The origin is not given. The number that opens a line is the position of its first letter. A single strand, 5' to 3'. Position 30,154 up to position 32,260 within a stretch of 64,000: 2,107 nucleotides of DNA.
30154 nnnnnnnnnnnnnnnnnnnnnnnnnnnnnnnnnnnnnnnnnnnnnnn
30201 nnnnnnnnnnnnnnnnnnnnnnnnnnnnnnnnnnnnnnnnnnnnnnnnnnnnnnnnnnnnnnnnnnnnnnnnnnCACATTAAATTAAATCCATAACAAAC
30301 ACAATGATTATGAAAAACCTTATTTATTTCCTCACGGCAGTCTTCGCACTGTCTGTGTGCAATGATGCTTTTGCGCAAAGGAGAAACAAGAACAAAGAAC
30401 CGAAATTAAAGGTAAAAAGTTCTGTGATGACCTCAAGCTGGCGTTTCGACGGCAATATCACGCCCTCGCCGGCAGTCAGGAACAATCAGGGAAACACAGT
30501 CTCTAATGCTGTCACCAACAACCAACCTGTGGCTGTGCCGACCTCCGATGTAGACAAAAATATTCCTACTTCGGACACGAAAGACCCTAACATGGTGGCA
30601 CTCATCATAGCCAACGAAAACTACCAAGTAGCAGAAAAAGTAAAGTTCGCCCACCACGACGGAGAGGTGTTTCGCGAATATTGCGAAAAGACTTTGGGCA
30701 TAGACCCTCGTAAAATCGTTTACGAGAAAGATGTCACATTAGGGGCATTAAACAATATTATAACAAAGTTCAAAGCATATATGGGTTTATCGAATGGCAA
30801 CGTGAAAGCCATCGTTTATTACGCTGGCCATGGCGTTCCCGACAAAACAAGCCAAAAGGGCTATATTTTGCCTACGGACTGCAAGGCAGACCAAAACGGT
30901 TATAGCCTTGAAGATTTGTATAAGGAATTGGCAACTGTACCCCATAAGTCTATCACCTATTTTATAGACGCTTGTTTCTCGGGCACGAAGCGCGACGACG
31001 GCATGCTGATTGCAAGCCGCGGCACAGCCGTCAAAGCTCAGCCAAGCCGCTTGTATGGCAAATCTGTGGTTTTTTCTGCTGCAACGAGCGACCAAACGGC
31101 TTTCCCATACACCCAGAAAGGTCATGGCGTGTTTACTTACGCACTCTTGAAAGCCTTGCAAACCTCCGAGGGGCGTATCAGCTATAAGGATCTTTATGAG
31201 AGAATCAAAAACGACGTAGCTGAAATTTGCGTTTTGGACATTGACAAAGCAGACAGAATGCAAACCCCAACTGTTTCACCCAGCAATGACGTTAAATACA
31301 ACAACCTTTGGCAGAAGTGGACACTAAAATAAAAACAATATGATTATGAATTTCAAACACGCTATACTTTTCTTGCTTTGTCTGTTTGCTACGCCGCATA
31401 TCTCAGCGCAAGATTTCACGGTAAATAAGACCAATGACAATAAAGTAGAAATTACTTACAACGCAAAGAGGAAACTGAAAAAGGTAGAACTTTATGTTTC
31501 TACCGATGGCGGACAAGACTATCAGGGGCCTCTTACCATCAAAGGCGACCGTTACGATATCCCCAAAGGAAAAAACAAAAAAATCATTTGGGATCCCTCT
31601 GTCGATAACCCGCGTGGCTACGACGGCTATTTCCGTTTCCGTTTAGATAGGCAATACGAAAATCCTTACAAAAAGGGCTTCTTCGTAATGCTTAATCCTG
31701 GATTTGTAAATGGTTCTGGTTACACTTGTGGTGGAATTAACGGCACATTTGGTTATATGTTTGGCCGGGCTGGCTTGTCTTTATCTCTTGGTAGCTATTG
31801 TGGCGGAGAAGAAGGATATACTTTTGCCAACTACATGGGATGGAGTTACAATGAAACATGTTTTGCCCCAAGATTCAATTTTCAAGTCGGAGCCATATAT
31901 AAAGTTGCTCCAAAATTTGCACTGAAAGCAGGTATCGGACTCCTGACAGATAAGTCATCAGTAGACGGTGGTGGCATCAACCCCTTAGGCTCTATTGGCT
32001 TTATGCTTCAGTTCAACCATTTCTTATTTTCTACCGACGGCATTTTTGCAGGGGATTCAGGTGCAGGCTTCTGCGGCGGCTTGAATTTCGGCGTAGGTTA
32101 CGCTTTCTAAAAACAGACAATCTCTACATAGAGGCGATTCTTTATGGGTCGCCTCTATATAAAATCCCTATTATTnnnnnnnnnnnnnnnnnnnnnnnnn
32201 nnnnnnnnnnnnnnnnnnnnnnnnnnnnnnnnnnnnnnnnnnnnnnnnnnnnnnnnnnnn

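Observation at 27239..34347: AT-rich operon of exported proteins pairing a caspase with a transglutaminase-like protease, LPP20-like scaffolds and beta-barrels: candidate undescribed envelope system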

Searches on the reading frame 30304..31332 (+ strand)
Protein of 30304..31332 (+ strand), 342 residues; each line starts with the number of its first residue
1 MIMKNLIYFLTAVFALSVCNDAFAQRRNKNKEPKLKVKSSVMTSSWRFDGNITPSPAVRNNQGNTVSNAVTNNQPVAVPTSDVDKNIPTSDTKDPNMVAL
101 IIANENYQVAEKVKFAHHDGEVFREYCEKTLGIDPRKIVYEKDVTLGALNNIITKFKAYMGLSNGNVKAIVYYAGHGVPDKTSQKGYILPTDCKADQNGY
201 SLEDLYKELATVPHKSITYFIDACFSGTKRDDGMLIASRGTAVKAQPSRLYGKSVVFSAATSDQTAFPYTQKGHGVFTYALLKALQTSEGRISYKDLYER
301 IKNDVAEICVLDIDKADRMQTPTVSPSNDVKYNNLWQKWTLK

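Call 3: search_protein_families(library=pfam, proteins=[window:30304-31332:+], max_evalue=0.1)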
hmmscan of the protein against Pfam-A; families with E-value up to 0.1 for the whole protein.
window:30304-31332:+ (342 aa): 3 families
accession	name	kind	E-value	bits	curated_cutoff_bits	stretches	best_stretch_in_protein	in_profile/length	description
PF00656.27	Peptidase_C14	-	5.8e-21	75.7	21.4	1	98-326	3-225/233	Caspase domain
PF14538.11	Raptor_N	-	0.0064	16.8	27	1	159-210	81-132/151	Raptor N-terminal CASPase like domain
PF05813.17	Orthopox_F7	-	0.042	14.4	25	0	272-318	27-72/80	Orthopoxvirus F7 protein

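Call 4: search_protein_families(library=ncbifam, proteins=[window:30304-31332:+], max_evalue=0.1)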
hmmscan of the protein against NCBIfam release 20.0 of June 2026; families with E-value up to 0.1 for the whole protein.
window:30304-31332:+ (342 aa): 1 family
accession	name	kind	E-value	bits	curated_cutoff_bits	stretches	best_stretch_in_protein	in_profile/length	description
NF047832.1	caspase_w_EACC1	subfamily_domain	8e-14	51.6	140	1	99-305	3-208/211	caspase, EACC1-associated type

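Call 5: search_protein_families(library=padloc, proteins=[window:30304-31332:+], max_evalue=0.01)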
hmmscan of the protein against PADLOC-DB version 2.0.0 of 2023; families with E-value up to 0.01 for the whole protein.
window:30304-31332:+ (342 aa): 1 family
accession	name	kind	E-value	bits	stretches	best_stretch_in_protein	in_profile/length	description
PDLC02987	caspase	-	2.9e-09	34.7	1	97-305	3-183/453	-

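Call 28: search_solved_structures(query=window:30304-31332:+, max_evalue=0.01, show_alignments=1)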
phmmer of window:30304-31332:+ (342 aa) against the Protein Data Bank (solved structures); distinct sequences matched with E-value up to 0.01: 0.

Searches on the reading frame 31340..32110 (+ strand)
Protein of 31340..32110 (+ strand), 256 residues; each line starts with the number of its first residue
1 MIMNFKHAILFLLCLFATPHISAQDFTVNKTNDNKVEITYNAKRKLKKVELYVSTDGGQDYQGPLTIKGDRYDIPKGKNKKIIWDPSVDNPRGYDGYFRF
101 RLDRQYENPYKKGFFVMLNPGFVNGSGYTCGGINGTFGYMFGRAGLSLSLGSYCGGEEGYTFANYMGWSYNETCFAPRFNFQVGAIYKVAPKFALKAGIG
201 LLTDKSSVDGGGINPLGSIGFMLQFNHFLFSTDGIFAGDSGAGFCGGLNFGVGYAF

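Call 3: search_protein_families(library=pfam, proteins=[window:31340-32110:+], max_evalue=0.1)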
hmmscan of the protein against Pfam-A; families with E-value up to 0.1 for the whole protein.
window:31340-32110:+ (256 aa): 0 families

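Call 4: search_protein_families(library=ncbifam, proteins=[window:31340-32110:+], max_evalue=0.1)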
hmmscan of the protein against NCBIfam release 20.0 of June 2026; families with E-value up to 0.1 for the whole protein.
window:31340-32110:+ (256 aa): 0 families

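Call 5: search_protein_families(library=padloc, proteins=[window:31340-32110:+], max_evalue=0.01)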
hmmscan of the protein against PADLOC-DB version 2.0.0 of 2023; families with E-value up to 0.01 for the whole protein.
window:31340-32110:+ (256 aa): 0 families

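Call 31: find_homologous_proteins(query=window:31340-32110:+)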
Query window:31340-32110:+ (256 aa): 7 proteins with E <= 0.001 among 236 candidates.
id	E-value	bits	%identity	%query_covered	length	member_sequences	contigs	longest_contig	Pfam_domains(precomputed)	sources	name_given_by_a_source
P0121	1.9e-165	567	97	99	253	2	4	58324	-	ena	-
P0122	1.8e-151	522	90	99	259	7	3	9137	-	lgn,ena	-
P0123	1.3e-119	417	72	99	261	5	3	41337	-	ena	-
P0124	2.1e-110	387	71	99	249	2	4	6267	-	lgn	-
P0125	3.0e-98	347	64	99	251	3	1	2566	-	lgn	-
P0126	1.4e-78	283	54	99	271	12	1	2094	-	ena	-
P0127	1.1e-75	273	53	99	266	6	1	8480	-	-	-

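Call 56: find_homologous_proteins(query=A3, max_evalue=0.001)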
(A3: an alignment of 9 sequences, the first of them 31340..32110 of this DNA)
Query A3 (9 sequences) (256 aa, profile of the alignment): 7 proteins with E <= 0.001 among 3377 candidates.
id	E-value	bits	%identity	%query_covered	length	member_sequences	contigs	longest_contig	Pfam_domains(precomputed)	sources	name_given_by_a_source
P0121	1.5e-140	485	97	99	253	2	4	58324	-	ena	-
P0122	6.0e-138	477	90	99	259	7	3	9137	-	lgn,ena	-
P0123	6.5e-136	470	72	99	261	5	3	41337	-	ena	-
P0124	4.4e-134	464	71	99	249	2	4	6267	-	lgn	-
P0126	1.1e-130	453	54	99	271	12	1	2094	-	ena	-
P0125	4.1e-130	451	64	99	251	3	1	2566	-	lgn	-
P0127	9.6e-130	450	53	99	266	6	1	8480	-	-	-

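Call 67: predict_structure(alignment_id=A3)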
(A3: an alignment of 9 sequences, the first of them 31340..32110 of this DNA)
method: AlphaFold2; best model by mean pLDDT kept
length: 256 residues; sequences in the alignment: 9
mean_pLDDT: 66.8   pTM: 0.54
mean pLDDT of the five models: 66.8, 62.6, 62.0, 60.9, 57.5
residues with pLDDT >= 90: 62; 70-90: 59; 50-70: 63; < 50: 72
segments of 3 or more residues with pLDDT < 50: 1-24, 47-50, 52-73, 88-105, 208-210
pLDDT, mean of each block of 10 residues (from residue 1): 32 26 49 62 52 43 36 50 55 38 54 91 78 92 93 75 70 73 93 92 67 83 92 82 74 93
secondary structure, 60 per line:
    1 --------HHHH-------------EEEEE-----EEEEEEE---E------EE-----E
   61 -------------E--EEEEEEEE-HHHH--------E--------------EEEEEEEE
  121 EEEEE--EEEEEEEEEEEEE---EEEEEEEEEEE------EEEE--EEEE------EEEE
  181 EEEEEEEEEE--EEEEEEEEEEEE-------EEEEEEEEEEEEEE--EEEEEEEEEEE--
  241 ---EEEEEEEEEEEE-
elements in order: H9-12 E26-30 E36-42 E77-84 H86-89 E113-125 E128-140 E144-154 E161-164 E167-170 E177-190 E193-204 E212-225 E228-238 E244-255

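Call 69: fold_search(model_id=the predicted structure, library=pdb)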
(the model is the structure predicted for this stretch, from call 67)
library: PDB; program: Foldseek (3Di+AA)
matches with E <= 10: 1201; with E <= 0.001: 10
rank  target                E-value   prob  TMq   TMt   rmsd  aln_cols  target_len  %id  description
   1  2n2l_MODEL_1_A        9.1e-06  1.00  0.41  0.64   6.8       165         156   14  NMR structure of yersinia pestis ail (attachment invasion locus) in decylphosphocholine micelles calculated wi (released 2015-07-22)
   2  9a2m_MODEL_1_A        2.7e-05  1.00  0.37  0.29   6.1       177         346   12  Model of E. coli OmpA by in-cell photo-crosslinking MS and deep learning (released 2023-02-24)
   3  9fzc_A                3.3e-05  1.00  0.40  0.57   5.1       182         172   14  Structure of OmpA-short in complex with nanobody Nb01 (released 2024-07-17)
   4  1qj9                  1.8e-04  1.00  0.35  0.57   6.8       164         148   11  CRYSTAL STRUCTURE OF THE OUTER MEMBRANE PROTEIN OMPX FROM ESCHERICHIA COLI (released 1999-10-06)
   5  1qjp                  2.2e-04  1.00  0.36  0.62   5.9       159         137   12  HIGH RESOLUTION STRUCTURE OF THE OUTER MEMBRANE PROTEIN A (OMPA) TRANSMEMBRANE DOMAIN (released 2000-06-30)
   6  4rlc                  2.3e-04  1.00  0.36  0.61   5.6       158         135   16  Crystal structure of the N-terminal beta-barrel domain of Pseudomonas aeruginosa OprF (released 2015-04-22)
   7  6x9z                  4.4e-04  1.00  0.35  0.67   4.4       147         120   12  De novo design of transmembrane beta-barrels (released 2021-02-17)
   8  9fzd_A                4.4e-04  1.00  0.40  0.56   5.9       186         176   14  Structure of OmpA-long in complex with nanobody Nb39 (released 2024-07-17)
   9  2mnh_MODEL_1_A        6.5e-04  1.00  0.41  0.68   7.6       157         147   14  Refined structure of outer membrane protein x in nanodisc by measuring residual dipolar couplings (released 2015-03-18)
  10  2x27                  7.5e-04  1.00  0.37  0.44   9.3       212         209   13  Crystal structure of the outer membrane protein OprG from Pseudomonas aeruginosa (released 2010-12-15)
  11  1p4t                  1.0e-03  1.00  0.38  0.59   5.6       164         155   14  Crystal structure of Neisserial surface protein A (NspA) (released 2003-07-22)
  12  8uzl_A                1.2e-03  1.00  0.27  0.42  12.9       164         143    8  Designed Transmembrane beta-barrel- TMB10_163 (released 2024-07-17)
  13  5o68_C                1.5e-03  1.00  0.26  0.26   7.3       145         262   13  Crystal Structure of the Pseudomonas functional amyloid secretion protein FapF - R157A mutant (released 2017-08-23)
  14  5o68_I                1.5e-03  1.00  0.27  0.27   8.6       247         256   11  Crystal Structure of the Pseudomonas functional amyloid secretion protein FapF - R157A mutant (released 2017-08-23)
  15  2f1v_A                1.7e-03  1.00  0.36  0.49   8.6       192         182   13  Outer membrane protein OmpW (released 2006-01-24)
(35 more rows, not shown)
